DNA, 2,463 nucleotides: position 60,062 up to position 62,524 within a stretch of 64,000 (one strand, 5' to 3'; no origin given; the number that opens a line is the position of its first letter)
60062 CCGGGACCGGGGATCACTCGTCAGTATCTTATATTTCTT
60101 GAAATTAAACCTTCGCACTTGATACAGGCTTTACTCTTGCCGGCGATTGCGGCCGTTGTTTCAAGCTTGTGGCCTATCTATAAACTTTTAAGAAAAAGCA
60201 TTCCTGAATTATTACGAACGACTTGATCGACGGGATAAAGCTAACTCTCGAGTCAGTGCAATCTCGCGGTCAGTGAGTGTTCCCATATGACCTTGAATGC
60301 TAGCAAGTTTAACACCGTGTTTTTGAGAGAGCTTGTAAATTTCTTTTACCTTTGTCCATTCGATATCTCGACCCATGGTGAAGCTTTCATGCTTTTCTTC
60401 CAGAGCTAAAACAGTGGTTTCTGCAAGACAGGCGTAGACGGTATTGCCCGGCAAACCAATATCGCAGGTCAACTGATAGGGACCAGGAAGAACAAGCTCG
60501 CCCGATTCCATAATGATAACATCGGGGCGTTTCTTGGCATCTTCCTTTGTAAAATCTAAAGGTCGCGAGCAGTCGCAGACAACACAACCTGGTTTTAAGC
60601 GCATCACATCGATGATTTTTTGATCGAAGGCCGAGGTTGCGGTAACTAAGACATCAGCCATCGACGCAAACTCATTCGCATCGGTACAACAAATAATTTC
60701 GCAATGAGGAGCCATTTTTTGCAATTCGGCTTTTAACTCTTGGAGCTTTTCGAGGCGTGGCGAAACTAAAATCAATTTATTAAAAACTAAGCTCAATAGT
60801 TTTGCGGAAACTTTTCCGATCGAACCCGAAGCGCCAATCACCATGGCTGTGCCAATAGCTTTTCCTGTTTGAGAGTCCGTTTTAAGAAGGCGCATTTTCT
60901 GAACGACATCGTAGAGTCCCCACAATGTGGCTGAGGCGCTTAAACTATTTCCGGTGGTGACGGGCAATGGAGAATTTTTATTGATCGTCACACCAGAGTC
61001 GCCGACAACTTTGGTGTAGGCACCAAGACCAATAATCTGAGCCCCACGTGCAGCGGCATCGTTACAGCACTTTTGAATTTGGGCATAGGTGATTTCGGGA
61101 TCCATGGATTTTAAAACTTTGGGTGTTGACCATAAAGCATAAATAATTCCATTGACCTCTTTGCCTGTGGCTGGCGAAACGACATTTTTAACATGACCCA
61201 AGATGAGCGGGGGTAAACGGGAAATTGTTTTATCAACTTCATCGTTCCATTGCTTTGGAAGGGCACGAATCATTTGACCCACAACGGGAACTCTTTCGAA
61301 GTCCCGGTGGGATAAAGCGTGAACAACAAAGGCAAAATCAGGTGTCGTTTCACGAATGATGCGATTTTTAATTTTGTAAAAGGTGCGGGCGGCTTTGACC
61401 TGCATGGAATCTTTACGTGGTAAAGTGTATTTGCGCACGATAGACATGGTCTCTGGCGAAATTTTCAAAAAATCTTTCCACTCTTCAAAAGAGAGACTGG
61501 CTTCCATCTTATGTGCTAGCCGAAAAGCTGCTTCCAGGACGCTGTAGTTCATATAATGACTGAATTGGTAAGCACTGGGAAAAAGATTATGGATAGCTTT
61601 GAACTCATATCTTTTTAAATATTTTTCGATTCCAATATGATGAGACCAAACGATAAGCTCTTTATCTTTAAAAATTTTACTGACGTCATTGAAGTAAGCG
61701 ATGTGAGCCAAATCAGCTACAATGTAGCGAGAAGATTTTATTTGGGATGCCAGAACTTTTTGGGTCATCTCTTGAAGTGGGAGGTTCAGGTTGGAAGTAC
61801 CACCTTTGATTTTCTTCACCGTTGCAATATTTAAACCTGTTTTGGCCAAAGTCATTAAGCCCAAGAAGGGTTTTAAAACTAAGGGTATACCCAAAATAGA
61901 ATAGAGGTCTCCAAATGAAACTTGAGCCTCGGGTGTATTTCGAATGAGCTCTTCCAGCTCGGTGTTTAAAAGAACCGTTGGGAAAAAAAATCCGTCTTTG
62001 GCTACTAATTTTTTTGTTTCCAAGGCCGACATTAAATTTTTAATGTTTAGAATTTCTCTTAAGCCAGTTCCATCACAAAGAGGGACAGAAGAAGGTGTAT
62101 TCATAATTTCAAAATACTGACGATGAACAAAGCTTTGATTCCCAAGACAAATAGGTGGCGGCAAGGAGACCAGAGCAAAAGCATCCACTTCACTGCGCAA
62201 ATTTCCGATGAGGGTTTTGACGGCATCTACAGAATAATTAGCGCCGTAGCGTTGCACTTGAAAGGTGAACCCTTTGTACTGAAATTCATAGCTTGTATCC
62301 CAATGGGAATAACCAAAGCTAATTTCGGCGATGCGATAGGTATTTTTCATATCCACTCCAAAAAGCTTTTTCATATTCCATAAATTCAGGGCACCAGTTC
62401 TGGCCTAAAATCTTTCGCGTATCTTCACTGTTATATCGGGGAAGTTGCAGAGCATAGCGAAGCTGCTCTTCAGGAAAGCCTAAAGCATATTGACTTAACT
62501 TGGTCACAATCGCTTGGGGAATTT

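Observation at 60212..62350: Acyl-ACP-reductase-like domain outside cyanobacteria, fused to an unrecognised ~335 aa N-terminal domain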

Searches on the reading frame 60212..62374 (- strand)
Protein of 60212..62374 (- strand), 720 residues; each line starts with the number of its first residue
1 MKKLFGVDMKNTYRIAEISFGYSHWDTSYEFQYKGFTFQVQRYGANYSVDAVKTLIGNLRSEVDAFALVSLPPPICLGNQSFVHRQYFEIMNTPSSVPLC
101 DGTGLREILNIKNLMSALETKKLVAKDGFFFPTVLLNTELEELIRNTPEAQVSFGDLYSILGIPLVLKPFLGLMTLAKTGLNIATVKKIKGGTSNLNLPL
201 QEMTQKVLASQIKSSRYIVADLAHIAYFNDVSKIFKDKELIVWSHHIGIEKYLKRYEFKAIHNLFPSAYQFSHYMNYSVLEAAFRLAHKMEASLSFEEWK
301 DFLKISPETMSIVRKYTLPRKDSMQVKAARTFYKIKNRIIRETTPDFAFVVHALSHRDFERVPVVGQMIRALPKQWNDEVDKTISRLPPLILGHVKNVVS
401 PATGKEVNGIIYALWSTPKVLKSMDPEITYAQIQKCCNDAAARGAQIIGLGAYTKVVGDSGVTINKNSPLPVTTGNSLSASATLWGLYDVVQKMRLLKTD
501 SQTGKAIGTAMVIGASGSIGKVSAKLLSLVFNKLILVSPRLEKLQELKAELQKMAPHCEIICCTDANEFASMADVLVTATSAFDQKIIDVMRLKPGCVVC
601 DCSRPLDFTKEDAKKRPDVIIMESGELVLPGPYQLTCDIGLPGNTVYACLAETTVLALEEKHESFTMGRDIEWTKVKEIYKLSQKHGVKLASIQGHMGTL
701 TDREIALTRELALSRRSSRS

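Call 3: search_protein_families(library=pfam, proteins=[window:60212-62374:-], max_evalue=0.01)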
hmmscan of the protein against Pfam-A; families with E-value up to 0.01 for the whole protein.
window:60212-62374:- (720 aa): 3 families
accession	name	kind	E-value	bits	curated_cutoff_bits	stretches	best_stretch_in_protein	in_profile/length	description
PF01118.30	Semialdhyde_dh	-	0.0037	18.1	26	1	511-610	3-104/121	Semialdehyde dehydrogenase, NAD binding domain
PF01488.26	Shikimate_DH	-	0.0041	17.6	24.3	1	509-584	14-87/138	Shikimate / quinate 5-dehydrogenase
PF00106.31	adh_short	-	0.0065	16.4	26.6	0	509-589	2-79/195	short chain dehydrogenase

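Call 4: search_protein_families(library=ncbifam, proteins=[window:60212-62374:-], max_evalue=0.01)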
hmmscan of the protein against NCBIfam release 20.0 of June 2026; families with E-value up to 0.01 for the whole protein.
window:60212-62374:- (720 aa): 13 families
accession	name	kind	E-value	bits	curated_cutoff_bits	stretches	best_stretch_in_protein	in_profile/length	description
NF053554.1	prodigi_MAP_PigE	equivalog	4.5e-48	164.2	850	1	347-703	2-348/837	prodigiosin MAP biosynthesis aminotransferase PigE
TIGR04058.1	AcACP_reductase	equivalog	3.1e-15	56.4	449.7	1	385-689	35-335/339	long-chain acyl-[acyl-carrier-protein] reductase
NF005402.0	PRK06949.1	equivalog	7.3e-05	22.1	358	1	509-575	11-76/260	SDR family oxidoreductase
NF006099.0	PRK08251.1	equivalog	0.00018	20.8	253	1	510-580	7-78/250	SDR family oxidoreductase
TIGR03944.1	dehyd_SbnB_fam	equivalog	0.00045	19.3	326.9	1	507-603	132-229/327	2,3-diaminopropionate biosynthesis protein SbnB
NF040690.1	mycolate_SDR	equivalog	0.00079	18.9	380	1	509-565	10-66/265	mycolate reductase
NF005672.0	PRK07454.1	equivalog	0.00089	18.5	234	1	508-577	7-75/241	SDR family oxidoreductase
NF005681.0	PRK07478.1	subfamily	0.0021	17.5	267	1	509-583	8-81/254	SDR family oxidoreductase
NF000744.0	PRK00045.1-3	equivalog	0.0024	16.8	429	1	504-632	182-279/447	glutamyl-tRNA reductase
NF004825.0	PRK06181.1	equivalog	0.003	16.9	215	1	510-590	9-86/268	SDR family oxidoreductase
NF005446.0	PRK07035.1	equivalog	0.0039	16.5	373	1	509-564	13-68/255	SDR family oxidoreductase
NF004199.0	PRK05653.1-4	equivalog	0.0065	16.1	301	0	509-583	7-84/247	3-oxoacyl-ACP reductase FabG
NF047420.2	EF_P_mod_YmfI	equivalog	0.0088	15.8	238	0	510-562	2-55/236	elongation factor P 5-aminopentanone reductase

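Call 5: search_solved_structures(query=window:60212-62374:-, max_evalue=1, show_alignments=3)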
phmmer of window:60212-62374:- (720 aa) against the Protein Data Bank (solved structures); distinct sequences matched with E-value up to 1: 17.
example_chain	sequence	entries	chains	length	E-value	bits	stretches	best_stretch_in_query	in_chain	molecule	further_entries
4ppm_A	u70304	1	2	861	3.5e-25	91.9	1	400-692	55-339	Aminotransferase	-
6jzq_A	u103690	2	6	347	1.9e-10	43.2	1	384-689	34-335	Long-chain acyl-[acyl-carrier-protein] reductase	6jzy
6jzu_A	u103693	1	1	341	2.1e-10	43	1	384-689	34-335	Long-chain acyl-[acyl-carrier-protein] reductase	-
6jzz_A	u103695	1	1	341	5.1e-09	38.5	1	384-689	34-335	Long-chain acyl-[acyl-carrier-protein] reductase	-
9e4x_A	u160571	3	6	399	0.014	17.2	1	575-638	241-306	Amino acid adenylation domain protein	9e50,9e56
9e4s_A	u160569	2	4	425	0.016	17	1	575-638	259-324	Amino acid adenylation domain protein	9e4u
9jdq_A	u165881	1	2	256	0.021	16.6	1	511-562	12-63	Oxidoreductase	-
7e24_A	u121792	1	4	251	0.023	16.5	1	511-562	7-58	Oxidoreductase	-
7e3x_A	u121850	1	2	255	0.024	16.4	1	511-562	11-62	Oxidoreductase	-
7e28_A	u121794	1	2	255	0.024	16.4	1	511-562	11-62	Oxidoreductase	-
3rku_A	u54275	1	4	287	0.04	15.7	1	508-561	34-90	Oxidoreductase YMR226C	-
4iuy_A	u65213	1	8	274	0.049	15.4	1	511-619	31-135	Short chain dehydrogenase/reductase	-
5n2i_A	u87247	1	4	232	0.068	14.9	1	511-617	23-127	Reduced coenzyme F420:NADP oxidoreductase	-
9d7j_A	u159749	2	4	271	0.51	12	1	510-555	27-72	Oxidoreductase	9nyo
1iy8_A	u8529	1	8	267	0.72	11.5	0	509-581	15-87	LEVODIONE REDUCTASE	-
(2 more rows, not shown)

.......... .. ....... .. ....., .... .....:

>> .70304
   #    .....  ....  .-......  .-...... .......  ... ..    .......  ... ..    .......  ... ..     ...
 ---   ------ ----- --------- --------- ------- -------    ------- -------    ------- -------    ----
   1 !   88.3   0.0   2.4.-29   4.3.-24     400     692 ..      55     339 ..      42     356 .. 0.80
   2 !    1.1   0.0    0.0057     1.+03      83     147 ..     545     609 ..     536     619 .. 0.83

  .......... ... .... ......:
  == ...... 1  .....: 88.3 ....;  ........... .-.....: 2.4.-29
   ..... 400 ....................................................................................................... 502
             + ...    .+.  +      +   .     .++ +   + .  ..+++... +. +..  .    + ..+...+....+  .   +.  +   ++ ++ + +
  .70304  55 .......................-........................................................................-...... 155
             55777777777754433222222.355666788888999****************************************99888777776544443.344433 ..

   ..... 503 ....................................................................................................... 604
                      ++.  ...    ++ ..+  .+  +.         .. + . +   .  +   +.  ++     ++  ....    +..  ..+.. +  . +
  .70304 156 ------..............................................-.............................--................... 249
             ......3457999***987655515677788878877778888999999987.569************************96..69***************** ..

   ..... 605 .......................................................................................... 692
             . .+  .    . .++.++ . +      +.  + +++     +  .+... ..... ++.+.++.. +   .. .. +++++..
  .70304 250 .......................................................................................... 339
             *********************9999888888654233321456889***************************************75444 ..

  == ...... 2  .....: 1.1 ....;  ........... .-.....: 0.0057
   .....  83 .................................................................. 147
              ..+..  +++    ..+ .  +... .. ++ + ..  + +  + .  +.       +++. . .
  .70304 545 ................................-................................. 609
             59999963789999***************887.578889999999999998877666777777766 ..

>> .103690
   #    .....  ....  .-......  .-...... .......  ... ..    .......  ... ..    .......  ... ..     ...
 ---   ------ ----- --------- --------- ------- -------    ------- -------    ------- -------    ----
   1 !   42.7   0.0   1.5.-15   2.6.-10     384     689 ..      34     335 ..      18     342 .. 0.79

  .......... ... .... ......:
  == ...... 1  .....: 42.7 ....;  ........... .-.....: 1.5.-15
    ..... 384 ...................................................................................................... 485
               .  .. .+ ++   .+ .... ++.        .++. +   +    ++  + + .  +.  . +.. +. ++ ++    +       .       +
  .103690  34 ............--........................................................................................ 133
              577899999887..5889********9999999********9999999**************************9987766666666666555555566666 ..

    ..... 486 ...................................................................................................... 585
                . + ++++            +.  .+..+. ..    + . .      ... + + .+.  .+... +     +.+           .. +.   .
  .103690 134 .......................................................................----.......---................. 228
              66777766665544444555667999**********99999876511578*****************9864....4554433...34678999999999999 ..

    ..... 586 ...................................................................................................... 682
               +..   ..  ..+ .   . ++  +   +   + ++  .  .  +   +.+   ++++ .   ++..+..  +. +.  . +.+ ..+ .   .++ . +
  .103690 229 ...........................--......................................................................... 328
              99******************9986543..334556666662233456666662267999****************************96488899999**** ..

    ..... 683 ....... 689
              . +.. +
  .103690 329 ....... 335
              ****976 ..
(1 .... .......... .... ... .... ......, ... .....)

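Call 6: find_homologous_proteins(query=window:60212-62374:-)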
Query window:60212-62374:- (720 aa): 388 proteins with E <= 0.001 among 8000 candidates; the best 120 are listed.
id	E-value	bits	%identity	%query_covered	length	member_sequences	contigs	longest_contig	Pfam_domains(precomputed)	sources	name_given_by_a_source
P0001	0.0e+0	1610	100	99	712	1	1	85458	-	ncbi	-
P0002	0.0e+0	1408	85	98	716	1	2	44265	-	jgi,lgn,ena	-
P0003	0.0e+0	1226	73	99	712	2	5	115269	-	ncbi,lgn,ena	ncbi:MAG: dehydrogenase [Bdellovibrionota bacterium]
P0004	0.0e+0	1220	73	99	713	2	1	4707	-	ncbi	-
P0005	0.0e+0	1065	65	98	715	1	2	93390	-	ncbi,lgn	-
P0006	0.0e+0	1059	64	99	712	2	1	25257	-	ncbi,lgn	ncbi:MAG: dehydrogenase [Bdellovibrionales bacterium]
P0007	0.0e+0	1057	65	99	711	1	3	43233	-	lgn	-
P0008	0.0e+0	1045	64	98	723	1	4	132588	-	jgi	jgi:predicted amino acid dehydrogenase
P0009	0.0e+0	1038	63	98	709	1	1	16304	-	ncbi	-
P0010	0.0e+0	1038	62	99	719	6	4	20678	-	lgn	-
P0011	0.0e+0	1037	63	98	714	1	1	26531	-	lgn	-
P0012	0.0e+0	1036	63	99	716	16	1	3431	-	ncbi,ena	-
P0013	0.0e+0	1033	64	98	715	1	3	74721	PF01118.31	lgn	-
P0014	0.0e+0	1032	62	99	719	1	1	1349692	-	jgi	jgi:predicted amino acid dehydrogenase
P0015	0.0e+0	1026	62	99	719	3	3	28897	-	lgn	-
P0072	8.5e-270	915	56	98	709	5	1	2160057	-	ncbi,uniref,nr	ncbi:dehydrogenase [Bdellovibrio bacteriovorus]|uniref:Dehydrogenase n=1 Tax=Bdellovibrio bacteriovo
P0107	4.9e-230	784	50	98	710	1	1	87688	-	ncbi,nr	ncbi:MAG: dehydrogenase [Cryobacterium sp.]|nr:dehydrogenase [Oligoflexia bacterium]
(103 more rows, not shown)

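Call 8: find_encoding_contigs(protein=P0001, flank=10000, max_places=3)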
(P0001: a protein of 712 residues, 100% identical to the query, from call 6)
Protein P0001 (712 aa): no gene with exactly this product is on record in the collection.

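Call 9: find_encoding_contigs(protein=P0072, flank=10000, max_places=2)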
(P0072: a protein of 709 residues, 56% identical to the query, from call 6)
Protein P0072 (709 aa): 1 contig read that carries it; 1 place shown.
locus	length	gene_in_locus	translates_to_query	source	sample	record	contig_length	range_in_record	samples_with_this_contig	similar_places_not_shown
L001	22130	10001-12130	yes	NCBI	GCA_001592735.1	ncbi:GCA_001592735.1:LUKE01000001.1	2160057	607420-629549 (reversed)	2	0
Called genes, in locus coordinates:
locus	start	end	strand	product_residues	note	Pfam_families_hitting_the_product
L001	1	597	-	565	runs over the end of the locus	PF02463:SMC_N, PF13175:AAA_15, PF13476:AAA_23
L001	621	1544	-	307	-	PF01513:NAD_kinase, PF20143:NAD_kinase_C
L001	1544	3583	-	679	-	PF01432:Peptidase_M3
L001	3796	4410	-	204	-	-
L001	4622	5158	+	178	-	-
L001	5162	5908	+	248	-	-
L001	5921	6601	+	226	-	PF00005:ABC_tran, PF02463:SMC_N (weak), PF13175:AAA_15 (faint), PF13304:AAA_21 (faint)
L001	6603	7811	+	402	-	PF12704:MacB_PCD, PF02687:FtsX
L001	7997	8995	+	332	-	PF00781:DAGK_cat, PF19279:YegS_C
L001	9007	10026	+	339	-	PF01073:3Beta_HSD (faint), PF01370:Epimerase, PF07993:NAD_binding_4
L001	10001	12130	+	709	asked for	-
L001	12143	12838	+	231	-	PF17131:TP_0789-like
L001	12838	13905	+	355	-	-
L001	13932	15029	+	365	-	PF11899:DUF3419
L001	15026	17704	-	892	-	PF01326:PPDK_N, PF27448:Rph_4th, PF00391:PEP-utilizers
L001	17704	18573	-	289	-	PF01040:UbiA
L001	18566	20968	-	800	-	PF12697:Abhydrolase_6, PF00561:Abhydrolase_1 (weak), PF12146:Hydrolase_4, PF00501:AMP-binding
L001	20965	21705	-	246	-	PF00551:Formyl_trans_N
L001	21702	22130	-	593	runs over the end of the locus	PF00501:AMP-binding, PF23562:AMP-binding_C_3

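Call 59: find_encoding_contigs(protein=P0107, flank=9000, max_places=1)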
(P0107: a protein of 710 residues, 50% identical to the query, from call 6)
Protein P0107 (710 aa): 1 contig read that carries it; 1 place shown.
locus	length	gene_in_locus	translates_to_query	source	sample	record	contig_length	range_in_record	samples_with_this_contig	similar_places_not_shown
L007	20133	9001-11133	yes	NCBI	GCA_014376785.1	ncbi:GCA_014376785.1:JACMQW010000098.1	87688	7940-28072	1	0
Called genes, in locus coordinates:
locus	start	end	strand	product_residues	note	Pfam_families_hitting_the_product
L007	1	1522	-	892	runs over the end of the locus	PF01326:PPDK_N, PF27448:Rph_4th, PF00391:PEP-utilizers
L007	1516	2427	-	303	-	PF01040:UbiA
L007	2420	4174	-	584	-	PF00501:AMP-binding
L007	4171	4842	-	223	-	PF12697:Abhydrolase_6 (weak)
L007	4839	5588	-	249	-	PF00551:Formyl_trans_N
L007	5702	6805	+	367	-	PF11899:DUF3419, PF13649:Methyltransf_25 (faint)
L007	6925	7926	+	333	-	PF00781:DAGK_cat, PF19279:YegS_C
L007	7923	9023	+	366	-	PF01073:3Beta_HSD (faint), PF01370:Epimerase, PF07993:NAD_binding_4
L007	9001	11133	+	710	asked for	-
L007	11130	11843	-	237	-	PF03741:TerC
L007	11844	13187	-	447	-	PF20510:HgmA_N, PF04209:HgmA_C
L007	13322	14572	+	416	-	-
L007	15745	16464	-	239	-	PF04402:SIMPL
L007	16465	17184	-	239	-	PF13677:MotB_plug (weak), PF00691:OmpA (weak)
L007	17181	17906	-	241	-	PF01618:MotA_ExbB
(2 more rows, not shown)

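Call 72: list_cluster_members(proteins=[P0001, P0072])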
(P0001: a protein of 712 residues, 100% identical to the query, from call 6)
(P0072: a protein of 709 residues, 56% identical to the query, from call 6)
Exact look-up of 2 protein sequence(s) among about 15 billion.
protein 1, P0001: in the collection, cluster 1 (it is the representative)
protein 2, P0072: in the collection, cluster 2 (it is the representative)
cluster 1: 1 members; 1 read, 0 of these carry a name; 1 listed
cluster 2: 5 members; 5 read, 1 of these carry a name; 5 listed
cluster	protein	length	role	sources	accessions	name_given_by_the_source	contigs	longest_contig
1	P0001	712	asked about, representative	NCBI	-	-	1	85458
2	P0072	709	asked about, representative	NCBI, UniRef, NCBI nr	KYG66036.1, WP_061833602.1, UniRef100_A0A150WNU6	dehydrogenase [Bdellovibrio bacteriovorus] | Dehydrogenase n=1 Tax=Bdellovibrio bacteriovorus TaxID=959 RepID=A0A150WNU6_BDEBC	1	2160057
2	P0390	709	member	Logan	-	-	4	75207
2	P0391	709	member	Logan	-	-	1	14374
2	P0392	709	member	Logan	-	-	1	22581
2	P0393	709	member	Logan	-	-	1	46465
